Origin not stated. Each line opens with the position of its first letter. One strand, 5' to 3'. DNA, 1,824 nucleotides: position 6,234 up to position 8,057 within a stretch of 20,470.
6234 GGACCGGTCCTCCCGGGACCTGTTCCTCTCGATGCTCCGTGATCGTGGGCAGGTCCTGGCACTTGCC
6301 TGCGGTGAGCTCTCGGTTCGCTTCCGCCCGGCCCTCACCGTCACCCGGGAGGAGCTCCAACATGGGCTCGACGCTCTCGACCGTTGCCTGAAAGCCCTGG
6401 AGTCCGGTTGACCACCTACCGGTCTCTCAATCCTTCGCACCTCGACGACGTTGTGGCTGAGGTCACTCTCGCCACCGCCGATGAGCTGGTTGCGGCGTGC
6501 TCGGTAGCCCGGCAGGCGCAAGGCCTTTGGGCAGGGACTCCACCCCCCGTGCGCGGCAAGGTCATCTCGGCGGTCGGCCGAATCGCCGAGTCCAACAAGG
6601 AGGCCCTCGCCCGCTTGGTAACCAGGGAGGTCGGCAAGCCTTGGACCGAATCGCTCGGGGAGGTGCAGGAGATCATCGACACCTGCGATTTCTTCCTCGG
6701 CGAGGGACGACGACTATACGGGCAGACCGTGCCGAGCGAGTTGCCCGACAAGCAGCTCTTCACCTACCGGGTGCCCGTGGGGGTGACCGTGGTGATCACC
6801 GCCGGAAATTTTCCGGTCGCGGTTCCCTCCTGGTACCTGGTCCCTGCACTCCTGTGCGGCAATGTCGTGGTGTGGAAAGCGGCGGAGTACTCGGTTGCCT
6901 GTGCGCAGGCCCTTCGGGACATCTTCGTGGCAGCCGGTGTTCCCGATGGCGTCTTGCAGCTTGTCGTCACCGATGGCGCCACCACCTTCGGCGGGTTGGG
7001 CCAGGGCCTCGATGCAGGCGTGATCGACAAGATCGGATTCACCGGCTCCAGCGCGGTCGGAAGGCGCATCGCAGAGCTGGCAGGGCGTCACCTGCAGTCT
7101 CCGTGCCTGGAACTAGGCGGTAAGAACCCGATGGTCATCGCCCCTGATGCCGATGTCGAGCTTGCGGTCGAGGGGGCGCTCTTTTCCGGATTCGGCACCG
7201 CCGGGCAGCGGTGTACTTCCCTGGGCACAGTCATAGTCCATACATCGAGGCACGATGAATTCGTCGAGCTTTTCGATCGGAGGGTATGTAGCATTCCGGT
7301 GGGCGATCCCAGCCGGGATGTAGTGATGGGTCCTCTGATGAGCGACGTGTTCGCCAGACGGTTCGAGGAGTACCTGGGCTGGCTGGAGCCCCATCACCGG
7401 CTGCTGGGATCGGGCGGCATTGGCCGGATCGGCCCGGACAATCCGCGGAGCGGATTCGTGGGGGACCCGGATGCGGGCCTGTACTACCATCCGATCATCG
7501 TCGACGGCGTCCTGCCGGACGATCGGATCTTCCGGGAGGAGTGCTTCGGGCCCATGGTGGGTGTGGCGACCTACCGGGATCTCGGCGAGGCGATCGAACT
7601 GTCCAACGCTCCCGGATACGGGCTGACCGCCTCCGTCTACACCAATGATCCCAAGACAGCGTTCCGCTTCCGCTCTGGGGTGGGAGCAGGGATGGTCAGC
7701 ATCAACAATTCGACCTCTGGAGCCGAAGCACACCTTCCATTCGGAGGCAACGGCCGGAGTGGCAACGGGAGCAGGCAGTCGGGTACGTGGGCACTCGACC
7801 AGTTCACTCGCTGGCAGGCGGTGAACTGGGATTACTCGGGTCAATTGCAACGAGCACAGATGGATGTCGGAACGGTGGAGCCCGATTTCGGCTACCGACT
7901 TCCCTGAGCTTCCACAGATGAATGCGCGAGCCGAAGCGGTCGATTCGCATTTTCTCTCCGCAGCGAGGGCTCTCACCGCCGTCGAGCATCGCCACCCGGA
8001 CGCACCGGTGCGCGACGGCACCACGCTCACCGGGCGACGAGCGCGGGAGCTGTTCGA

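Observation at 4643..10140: Lysine-catabolic lat-pcd pair coupled to a fused alpha/beta TPP-dependent E1 dehydrogenase under an XRE regulator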

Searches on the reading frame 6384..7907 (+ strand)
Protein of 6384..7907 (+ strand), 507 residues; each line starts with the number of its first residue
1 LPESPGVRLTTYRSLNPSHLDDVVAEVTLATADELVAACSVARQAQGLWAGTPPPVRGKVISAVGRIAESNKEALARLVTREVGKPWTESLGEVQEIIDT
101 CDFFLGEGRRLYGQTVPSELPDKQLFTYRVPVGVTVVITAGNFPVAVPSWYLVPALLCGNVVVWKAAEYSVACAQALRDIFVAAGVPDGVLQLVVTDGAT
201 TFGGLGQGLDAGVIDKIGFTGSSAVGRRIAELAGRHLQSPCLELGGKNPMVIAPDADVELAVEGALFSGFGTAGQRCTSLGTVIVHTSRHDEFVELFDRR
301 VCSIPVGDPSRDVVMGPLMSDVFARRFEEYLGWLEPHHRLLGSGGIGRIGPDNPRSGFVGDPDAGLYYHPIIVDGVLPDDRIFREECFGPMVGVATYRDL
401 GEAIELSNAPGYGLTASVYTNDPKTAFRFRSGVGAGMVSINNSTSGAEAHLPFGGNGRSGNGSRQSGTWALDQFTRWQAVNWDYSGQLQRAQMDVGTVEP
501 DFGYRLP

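Call 4: search_protein_families(library=pfam, proteins=[window:6384-7907:+], max_evalue=0.01)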
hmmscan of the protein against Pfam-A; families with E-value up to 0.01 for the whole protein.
window:6384-7907:+ (507 aa): 1 family
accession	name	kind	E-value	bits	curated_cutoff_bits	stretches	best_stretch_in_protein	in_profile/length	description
PF00171.27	Aldedh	-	4.1e-126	421.7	23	1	11-480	8-461/461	Aldehyde dehydrogenase family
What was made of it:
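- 6408..7907 (+): ALDH7-like aldehyde dehydrogenase of the ALDHTt clade. Predicted 2-aminoadipate-6-semialdehyde / P6C dehydrogenase. TTG start in a TTGA overlap with the lat stop. Pfam Aldedh 422 bits (call 4).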

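Call 5: search_protein_families(library=ncbifam, proteins=[window:6384-7907:+], max_evalue=0.01)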
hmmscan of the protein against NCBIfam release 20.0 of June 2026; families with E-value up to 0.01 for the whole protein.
window:6384-7907:+ (507 aa): 43 families (the best 25 are shown)
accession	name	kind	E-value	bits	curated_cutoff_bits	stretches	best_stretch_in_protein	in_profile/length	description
NF050084.1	pip_6_carb_DH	equivalog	1.4e-97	327.6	730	1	22-492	8-470/475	L-piperidine-6-carboxylate dehydrogenase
NF042993.1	AlphKGSA_gudD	equivalog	6.8e-96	321.9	770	1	11-480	20-478/481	alpha-ketoglutaric semialdehyde dehydrogenase GucD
NF052305.1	DioxValDhHalo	equivalog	7.9e-95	318.5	750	1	11-484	21-483/483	2,5-dioxovalerate dehydrogenase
TIGR01804.1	BADH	equivalog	1.6e-83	280.7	668.6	1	11-476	14-465/467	betaine-aldehyde dehydrogenase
NF006916.0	PRK09407.1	equivalog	4.8e-79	266.3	521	1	20-488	43-498/526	succinic semialdehyde dehydrogenase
TIGR02299.1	HpaE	equivalog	5.5e-79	266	638.35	1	10-480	16-474/488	5-carboxymethyl-2-hydroxymuconate semialdehyde dehydrogenase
NF009725.0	PRK13252.1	equivalog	7.1e-79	265.5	593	1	11-481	23-478/488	betaine-aldehyde dehydrogenase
NF002852.0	PRK03137.1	subfamily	2.8e-77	260.7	648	1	12-480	52-510/514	L-glutamate gamma-semialdehyde dehydrogenase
NF010000.0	PRK13473.1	subfamily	1.2e-74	251.7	615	1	15-482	22-472/475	aminobutyraldehyde dehydrogenase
TIGR01237.1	D1pyr5carbox2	equivalog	7e-72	242.8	659.65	1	13-480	49-507/511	L-glutamate gamma-semialdehyde dehydrogenase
TIGR01780.1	SSADH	subfamily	4.7e-71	240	646.35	1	22-475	8-445/448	succinate-semialdehyde dehydrogenase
NF040648.1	lactal_redase_Meth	equivalog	6.2e-68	229.9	650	1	16-478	17-458/463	lactaldehyde dehydrogenase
NF045736.1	PaDhStyDRhodo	equivalog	1.2e-67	228.5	800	1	10-463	18-459/479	phenylacetaldehyde dehydrogenase StyD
NF006992.0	PRK09457.1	subfamily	2.1e-67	227.8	514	1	12-472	17-460/487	succinylglutamate-semialdehyde dehydrogenase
NF040792.1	glyc_ald_dh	equivalog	1.3e-64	218.9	760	1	13-487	19-478/488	D-glyceraldehyde dehydrogenase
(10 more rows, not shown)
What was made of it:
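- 6408..7907 (+): NF050084 pip_6_carb_DH is the best NCBIfam hit but scores 327.6 against a cut-off of 730 (call 5).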

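Call 23: search_solved_structures(query=window:6408-7907:+, max_evalue=1e-40, show_alignments=0)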
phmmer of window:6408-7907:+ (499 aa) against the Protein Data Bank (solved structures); distinct sequences matched with E-value up to 1e-40: 199 (the best 60 are shown).
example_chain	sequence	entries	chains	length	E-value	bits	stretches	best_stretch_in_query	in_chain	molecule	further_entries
6fjx_A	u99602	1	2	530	4.1e-142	477.8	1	7-493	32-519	Aldehyde dehydrogenase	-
6fk3_A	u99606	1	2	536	4.3e-142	477.7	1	7-493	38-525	Aldehyde dehydrogenase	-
6fku_A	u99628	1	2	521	7.9e-141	473.6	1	7-488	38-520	Aldehyde dehydrogenase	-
6fkv_A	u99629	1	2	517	4.2e-139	467.8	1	7-485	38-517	Aldehyde dehydrogenase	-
6rtr_A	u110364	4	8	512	9.1e-82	278.7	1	23-484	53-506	Semialdehyde dehydrogenase Pcd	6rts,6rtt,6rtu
6dbb_A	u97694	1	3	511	9.5e-72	245.6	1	25-484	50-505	Putative aldehyde dehydrogenase family protein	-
2jg7_A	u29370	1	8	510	2.1e-70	241.2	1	13-484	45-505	ANTIQUITIN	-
4pxn_A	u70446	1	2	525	4.9e-69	236.7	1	6-484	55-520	Uncharacterized protein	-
4x0t_A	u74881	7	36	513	2.5e-67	231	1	14-484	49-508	Alpha-aminoadipic semialdehyde dehydrogenase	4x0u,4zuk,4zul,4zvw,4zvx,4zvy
6o4k_A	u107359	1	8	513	6.4e-67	229.7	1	14-484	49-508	Alpha-aminoadipic semialdehyde dehydrogenase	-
6o4i_A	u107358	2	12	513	6.8e-67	229.6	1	14-484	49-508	Alpha-aminoadipic semialdehyde dehydrogenase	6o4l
6o4h_A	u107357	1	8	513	9.1e-67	229.2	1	14-484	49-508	Alpha-aminoadipic semialdehyde dehydrogenase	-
6o4e_A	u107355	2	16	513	1.4e-66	228.6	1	14-484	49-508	Alpha-aminoadipic semialdehyde dehydrogenase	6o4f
6v0z_A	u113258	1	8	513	2.8e-66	227.6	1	14-484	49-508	Alpha-aminoadipic semialdehyde dehydrogenase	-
6u2x_A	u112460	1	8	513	3.1e-66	227.5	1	14-484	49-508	Alpha-aminoadipic semialdehyde dehydrogenase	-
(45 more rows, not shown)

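Call 43: search_solved_structures(query=window:6408-7907:+, max_evalue=1e-75, show_alignments=5)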
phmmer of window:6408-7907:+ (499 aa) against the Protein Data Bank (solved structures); distinct sequences matched with E-value up to 1e-75: 5.
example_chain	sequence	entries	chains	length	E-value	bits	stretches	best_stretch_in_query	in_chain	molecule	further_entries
6fjx_A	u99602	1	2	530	4.1e-142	477.8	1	7-493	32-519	Aldehyde dehydrogenase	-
6fk3_A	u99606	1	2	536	4.3e-142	477.7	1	7-493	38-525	Aldehyde dehydrogenase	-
6fku_A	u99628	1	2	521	7.9e-141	473.6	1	7-488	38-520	Aldehyde dehydrogenase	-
6fkv_A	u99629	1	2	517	4.2e-139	467.8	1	7-485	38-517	Aldehyde dehydrogenase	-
6rtr_A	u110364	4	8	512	9.1e-82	278.7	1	23-484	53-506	Semialdehyde dehydrogenase Pcd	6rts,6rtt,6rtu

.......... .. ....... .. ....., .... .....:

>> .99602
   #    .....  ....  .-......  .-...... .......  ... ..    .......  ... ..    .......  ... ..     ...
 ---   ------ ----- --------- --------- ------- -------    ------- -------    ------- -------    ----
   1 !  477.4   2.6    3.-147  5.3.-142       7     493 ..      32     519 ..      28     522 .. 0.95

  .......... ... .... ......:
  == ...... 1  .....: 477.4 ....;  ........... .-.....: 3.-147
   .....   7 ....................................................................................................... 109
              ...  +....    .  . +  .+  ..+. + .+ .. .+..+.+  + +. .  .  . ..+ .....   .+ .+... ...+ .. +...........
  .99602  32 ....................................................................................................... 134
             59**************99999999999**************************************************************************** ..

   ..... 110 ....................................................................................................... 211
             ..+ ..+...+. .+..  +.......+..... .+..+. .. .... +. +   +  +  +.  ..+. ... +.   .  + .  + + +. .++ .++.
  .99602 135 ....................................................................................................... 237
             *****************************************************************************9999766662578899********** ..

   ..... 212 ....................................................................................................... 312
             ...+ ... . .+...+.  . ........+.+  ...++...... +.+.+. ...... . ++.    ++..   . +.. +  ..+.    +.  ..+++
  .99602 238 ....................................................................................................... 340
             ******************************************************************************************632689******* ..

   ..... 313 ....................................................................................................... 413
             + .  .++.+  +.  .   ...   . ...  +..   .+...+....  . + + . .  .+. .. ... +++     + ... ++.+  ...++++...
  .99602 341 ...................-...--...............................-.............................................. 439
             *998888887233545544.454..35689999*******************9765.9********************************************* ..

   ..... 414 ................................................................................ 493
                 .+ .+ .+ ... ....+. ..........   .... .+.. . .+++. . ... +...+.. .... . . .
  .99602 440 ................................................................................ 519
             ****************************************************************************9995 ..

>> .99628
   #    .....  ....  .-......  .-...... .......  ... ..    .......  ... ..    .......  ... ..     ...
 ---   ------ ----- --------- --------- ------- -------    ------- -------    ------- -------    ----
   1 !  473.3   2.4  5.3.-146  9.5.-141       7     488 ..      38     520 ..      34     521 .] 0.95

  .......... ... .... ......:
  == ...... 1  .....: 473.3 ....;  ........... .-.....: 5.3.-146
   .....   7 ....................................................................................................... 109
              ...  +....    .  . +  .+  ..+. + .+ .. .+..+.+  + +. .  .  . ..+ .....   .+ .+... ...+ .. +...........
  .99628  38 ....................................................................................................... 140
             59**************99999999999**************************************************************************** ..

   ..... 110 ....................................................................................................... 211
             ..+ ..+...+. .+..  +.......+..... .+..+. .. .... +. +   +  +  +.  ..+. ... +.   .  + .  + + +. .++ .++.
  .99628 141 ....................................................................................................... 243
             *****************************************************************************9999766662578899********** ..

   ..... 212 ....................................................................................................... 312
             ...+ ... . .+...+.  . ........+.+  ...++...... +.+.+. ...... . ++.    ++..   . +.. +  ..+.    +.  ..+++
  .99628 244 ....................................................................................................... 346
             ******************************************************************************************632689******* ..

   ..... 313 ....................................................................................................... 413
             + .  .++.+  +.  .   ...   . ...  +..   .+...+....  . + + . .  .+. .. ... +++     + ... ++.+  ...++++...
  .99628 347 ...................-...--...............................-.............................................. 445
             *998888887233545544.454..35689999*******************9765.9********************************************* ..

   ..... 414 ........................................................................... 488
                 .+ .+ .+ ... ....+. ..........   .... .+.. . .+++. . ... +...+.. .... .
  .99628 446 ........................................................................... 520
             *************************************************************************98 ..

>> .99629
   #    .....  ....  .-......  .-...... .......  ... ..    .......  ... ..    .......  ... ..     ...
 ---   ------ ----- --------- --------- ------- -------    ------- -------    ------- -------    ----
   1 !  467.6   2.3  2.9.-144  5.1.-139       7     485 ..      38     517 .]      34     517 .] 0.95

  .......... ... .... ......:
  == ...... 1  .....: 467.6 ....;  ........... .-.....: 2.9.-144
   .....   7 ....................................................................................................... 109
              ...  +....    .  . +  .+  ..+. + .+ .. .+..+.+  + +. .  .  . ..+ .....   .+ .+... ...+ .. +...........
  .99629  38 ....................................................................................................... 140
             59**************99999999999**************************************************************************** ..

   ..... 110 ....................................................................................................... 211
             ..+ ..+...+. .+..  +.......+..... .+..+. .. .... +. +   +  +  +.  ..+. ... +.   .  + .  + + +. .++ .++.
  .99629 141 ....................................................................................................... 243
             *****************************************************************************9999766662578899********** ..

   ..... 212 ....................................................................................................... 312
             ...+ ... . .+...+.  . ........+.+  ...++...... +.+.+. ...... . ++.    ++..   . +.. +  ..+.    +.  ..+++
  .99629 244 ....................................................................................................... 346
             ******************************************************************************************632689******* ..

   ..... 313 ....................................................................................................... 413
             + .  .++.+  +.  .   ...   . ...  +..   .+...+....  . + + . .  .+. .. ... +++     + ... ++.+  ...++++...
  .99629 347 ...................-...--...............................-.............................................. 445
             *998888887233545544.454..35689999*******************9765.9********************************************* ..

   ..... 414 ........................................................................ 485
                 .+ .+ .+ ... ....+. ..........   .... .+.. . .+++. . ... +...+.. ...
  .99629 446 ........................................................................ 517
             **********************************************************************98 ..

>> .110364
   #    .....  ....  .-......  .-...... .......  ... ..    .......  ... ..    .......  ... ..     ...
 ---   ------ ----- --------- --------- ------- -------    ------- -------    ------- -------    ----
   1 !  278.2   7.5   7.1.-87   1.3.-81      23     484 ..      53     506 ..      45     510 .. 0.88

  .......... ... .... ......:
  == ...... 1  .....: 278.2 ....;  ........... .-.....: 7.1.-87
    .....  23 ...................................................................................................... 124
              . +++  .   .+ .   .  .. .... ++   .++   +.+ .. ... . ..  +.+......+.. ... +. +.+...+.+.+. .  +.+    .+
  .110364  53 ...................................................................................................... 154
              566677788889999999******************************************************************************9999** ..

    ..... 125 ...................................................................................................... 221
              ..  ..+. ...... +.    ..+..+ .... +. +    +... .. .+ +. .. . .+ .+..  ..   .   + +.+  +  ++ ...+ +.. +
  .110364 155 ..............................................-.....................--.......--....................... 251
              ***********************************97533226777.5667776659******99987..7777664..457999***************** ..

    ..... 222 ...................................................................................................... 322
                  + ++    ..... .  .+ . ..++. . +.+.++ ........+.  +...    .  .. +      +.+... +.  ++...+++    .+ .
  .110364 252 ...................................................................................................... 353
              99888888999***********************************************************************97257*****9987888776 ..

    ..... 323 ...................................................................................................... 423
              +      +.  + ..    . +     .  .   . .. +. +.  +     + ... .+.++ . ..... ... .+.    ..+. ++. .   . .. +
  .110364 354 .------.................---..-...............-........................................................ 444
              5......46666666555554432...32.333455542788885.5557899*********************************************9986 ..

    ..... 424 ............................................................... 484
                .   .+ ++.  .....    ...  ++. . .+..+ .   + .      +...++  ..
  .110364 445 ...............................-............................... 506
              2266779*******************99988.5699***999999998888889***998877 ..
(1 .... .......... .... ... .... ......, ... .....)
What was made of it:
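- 6408..7907 (+): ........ and GEVQE are shared with Pcd (calls 23, 43).
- On L-piperideine-6-carboxylate dehydrogenase (NF050084) / ALDH family 7: Pcd 6RTR has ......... and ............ (call 43).
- Closest known: Thermus thermophilus ALDHTt. Same: It shares GQRCT with Pcd (call 43).
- Its closest characterised families are Pcd and ALDH7 (calls 23, 43).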
